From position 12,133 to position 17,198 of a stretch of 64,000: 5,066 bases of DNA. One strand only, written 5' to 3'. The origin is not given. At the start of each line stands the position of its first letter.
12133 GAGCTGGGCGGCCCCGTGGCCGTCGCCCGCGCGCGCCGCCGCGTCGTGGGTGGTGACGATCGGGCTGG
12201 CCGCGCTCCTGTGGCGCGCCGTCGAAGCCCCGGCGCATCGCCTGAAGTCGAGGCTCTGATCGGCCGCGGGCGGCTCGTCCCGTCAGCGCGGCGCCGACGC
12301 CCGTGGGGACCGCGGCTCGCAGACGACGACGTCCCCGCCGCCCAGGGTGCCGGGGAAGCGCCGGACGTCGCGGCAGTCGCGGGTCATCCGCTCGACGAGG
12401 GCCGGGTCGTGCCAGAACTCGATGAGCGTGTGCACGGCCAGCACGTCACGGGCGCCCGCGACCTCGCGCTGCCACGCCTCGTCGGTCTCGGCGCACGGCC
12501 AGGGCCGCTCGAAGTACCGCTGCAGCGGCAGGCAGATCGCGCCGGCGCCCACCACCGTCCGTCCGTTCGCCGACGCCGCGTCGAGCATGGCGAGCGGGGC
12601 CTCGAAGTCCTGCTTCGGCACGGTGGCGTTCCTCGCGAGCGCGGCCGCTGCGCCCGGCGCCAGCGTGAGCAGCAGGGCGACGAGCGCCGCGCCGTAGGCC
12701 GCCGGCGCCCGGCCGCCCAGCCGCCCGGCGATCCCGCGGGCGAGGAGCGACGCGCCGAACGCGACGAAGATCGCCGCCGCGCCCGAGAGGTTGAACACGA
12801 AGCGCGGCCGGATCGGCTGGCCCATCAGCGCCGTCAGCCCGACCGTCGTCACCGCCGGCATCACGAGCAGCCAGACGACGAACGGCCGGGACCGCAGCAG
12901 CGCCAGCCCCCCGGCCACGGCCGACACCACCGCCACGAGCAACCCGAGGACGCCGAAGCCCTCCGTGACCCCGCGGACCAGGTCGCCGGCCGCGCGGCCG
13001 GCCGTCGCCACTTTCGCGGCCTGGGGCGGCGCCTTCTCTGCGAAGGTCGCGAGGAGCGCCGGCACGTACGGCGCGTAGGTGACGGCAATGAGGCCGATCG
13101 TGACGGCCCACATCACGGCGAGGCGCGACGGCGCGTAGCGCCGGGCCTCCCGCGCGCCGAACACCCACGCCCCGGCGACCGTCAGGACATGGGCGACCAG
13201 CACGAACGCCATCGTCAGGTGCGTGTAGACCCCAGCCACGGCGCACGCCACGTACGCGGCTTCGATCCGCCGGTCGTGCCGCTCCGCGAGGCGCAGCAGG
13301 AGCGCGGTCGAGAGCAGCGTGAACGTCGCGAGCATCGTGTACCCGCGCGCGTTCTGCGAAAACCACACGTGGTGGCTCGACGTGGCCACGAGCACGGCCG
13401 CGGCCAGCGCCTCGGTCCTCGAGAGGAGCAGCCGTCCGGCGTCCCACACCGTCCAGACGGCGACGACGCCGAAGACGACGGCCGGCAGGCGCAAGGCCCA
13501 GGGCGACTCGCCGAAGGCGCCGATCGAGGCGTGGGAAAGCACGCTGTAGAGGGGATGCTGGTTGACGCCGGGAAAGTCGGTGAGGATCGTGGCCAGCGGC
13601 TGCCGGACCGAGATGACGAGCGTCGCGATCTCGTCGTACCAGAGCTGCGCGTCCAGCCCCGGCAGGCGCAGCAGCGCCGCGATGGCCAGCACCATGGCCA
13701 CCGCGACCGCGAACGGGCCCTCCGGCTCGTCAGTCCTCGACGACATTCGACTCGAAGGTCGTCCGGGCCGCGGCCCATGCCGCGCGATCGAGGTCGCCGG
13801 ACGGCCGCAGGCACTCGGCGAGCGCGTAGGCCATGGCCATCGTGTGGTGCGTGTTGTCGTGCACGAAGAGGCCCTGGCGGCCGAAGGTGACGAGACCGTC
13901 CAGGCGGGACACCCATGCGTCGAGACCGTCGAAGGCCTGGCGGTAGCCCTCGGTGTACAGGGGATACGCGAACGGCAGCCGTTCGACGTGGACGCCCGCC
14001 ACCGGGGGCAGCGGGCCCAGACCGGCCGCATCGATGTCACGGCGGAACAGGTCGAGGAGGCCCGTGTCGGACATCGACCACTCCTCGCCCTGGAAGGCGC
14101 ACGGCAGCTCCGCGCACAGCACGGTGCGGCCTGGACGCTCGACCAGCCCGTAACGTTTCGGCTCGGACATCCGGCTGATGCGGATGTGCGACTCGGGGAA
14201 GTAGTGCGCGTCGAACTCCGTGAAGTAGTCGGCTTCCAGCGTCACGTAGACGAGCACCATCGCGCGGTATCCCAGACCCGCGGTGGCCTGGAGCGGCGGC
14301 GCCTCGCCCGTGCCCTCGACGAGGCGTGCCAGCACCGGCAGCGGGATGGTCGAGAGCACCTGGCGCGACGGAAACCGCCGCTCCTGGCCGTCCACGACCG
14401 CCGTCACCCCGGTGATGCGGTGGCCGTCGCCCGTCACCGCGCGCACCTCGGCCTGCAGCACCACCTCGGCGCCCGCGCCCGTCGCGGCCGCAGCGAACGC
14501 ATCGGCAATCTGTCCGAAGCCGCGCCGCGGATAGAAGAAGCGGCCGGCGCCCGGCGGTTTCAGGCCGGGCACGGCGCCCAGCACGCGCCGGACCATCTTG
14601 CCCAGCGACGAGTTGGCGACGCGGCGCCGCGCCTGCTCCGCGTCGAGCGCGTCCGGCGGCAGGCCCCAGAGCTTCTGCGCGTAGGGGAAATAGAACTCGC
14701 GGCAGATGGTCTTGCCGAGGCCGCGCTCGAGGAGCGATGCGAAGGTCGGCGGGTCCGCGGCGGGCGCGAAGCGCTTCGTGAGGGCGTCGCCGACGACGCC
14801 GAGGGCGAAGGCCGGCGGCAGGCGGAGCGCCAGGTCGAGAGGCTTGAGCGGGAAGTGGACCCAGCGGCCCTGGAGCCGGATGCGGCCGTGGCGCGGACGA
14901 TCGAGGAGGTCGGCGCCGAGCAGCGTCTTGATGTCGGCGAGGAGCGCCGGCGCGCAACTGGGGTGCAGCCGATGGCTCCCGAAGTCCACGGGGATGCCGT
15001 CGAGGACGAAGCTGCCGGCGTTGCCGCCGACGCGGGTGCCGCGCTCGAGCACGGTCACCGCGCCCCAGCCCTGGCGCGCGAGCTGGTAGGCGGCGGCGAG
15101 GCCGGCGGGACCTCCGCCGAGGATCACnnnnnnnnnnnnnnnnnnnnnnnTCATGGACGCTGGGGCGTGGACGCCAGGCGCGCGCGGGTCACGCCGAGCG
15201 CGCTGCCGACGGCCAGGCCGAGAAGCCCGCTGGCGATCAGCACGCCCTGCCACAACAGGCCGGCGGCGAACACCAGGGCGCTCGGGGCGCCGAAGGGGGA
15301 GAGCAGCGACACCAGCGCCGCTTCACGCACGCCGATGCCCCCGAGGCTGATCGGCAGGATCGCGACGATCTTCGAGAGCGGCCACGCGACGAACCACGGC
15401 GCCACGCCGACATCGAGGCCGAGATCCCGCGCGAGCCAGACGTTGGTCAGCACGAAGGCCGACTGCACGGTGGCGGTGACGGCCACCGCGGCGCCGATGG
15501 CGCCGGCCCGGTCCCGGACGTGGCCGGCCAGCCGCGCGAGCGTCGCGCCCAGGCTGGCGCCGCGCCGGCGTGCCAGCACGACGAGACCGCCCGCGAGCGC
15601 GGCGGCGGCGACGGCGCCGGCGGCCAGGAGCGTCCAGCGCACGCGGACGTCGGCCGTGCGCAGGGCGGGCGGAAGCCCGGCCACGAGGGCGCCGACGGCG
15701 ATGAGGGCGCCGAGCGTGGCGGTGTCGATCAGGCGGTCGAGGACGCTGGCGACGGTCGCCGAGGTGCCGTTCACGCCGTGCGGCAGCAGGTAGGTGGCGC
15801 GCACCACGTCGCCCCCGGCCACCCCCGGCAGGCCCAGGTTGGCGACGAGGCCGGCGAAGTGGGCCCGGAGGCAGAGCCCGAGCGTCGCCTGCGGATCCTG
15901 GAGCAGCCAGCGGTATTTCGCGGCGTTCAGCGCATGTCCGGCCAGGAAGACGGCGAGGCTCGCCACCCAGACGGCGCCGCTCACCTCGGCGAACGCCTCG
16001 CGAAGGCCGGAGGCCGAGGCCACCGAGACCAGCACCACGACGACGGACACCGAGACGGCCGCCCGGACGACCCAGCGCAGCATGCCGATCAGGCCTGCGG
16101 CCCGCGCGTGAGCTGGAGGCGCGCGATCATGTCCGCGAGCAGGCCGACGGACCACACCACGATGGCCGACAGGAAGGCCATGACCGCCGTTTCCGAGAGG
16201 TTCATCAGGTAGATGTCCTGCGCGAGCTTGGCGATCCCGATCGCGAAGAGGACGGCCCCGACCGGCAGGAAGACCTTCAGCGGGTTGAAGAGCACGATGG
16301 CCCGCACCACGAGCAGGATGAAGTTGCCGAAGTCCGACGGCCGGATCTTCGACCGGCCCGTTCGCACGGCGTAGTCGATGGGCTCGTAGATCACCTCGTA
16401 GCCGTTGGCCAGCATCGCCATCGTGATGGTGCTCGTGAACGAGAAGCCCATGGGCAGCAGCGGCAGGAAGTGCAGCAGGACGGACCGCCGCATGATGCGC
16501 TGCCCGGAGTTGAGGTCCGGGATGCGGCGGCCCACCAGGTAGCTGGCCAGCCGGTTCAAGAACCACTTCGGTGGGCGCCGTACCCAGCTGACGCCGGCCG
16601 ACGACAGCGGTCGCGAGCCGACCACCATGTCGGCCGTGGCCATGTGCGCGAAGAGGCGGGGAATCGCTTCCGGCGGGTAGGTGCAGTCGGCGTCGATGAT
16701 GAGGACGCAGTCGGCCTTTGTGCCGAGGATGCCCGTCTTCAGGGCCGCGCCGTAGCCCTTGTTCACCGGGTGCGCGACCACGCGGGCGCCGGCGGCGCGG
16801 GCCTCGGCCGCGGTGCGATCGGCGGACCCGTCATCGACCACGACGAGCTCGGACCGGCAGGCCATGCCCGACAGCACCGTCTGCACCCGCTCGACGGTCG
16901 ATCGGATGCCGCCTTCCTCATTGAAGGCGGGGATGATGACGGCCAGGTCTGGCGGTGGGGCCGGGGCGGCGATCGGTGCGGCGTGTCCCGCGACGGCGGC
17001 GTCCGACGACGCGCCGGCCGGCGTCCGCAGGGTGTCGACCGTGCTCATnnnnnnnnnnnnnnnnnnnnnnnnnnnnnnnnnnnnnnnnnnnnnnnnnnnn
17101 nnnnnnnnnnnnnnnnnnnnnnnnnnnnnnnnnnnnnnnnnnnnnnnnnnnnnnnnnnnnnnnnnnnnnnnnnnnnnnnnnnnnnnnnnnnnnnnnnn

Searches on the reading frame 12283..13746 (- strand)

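Call 12: search_protein_families(library=pfam, proteins=[window:12283-13746:-], max_evalue=0.001)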
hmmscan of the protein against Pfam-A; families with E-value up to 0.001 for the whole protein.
window:12283-13746:- (487 aa): 1 family
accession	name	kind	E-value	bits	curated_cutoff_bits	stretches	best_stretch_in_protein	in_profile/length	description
PF13231.12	PMT_2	-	1.9e-10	41.6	26.1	1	67-222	6-154/160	Dolichyl-phosphate-mannose-protein mannosyltransferase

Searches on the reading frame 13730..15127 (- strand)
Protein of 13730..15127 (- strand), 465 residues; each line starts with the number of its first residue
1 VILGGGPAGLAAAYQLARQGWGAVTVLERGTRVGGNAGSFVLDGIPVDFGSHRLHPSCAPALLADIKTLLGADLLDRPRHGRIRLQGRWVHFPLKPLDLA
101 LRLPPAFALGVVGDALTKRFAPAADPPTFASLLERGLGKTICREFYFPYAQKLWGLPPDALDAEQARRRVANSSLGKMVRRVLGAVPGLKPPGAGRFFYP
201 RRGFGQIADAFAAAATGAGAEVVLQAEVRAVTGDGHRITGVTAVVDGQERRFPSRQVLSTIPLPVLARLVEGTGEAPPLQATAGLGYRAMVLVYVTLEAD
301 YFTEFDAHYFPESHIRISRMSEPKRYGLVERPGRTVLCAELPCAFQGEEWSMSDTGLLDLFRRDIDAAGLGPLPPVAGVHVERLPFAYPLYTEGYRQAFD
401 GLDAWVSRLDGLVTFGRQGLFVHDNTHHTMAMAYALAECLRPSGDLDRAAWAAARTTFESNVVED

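Call 13: search_protein_families(library=pfam, proteins=[window:13730-15127:-], max_evalue=0.001)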
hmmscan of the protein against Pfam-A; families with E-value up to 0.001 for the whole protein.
window:13730-15127:- (465 aa): 7 families
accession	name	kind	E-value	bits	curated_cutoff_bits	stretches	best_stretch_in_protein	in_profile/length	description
PF01593.30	Amino_oxidase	-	6.7e-26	92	19.8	1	8-377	2-374/443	Flavin containing amine oxidoreductase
PF13450.12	NAD_binding_8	-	2.3e-14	53.9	21.9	1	2-57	1-55/68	NAD(P)-binding Rossmann-like domain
PF01266.30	DAO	-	1.5e-09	38.3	27.9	1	2-244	4-186/353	FAD dependent oxidoreductase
PF12831.13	FAD_oxidored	-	2.9e-08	33.9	27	1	1-40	3-41/416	FAD dependent oxidoreductase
PF07992.20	Pyr_redox_2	-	1.7e-05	24.9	26.1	0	1-34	4-37/291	Pyridine nucleotide-disulphide oxidoreductase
PF00890.30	FAD_binding_2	-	0.00012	21.8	20.4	0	2-37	4-38/414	FAD binding domain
PF13738.12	Pyr_redox_3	-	0.00041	20.1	30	1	2-32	2-32/305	Pyridine nucleotide-disulphide oxidoreductase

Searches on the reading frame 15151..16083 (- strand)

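Call 13: search_protein_families(library=pfam, proteins=[window:15151-16083:-], max_evalue=0.001)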
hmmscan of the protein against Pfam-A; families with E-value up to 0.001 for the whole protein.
window:15151-16083:- (310 aa): 1 family
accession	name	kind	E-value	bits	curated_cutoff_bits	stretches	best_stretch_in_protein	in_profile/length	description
PF03706.18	LPG_synthase_TM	-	9.1e-32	111.1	33.4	1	4-283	1-295/302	Lysylphosphatidylglycerol synthase TM region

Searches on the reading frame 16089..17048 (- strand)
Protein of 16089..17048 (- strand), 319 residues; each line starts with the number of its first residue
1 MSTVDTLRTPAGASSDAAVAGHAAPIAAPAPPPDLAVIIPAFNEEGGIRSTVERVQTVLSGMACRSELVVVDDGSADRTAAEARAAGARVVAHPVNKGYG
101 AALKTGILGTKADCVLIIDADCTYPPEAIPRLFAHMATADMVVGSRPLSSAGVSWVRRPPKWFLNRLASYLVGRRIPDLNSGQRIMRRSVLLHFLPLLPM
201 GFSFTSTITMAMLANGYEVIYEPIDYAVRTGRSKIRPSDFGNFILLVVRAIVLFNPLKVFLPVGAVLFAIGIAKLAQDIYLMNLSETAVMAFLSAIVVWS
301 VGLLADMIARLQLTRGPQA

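Call 13: search_protein_families(library=pfam, proteins=[window:16089-17048:-], max_evalue=0.001)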
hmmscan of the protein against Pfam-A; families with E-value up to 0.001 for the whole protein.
window:16089-17048:- (319 aa): 2 families
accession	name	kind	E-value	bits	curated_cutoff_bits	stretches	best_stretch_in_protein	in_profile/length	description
PF00535.33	Glycos_transf_2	-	9.6e-28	97.6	23.3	1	37-191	2-164/168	Glycosyl transferase family 2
PF13641.12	Glyco_tranf_2_3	-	3.9e-09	37.3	27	1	33-156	1-132/230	Glycosyltransferase like family 2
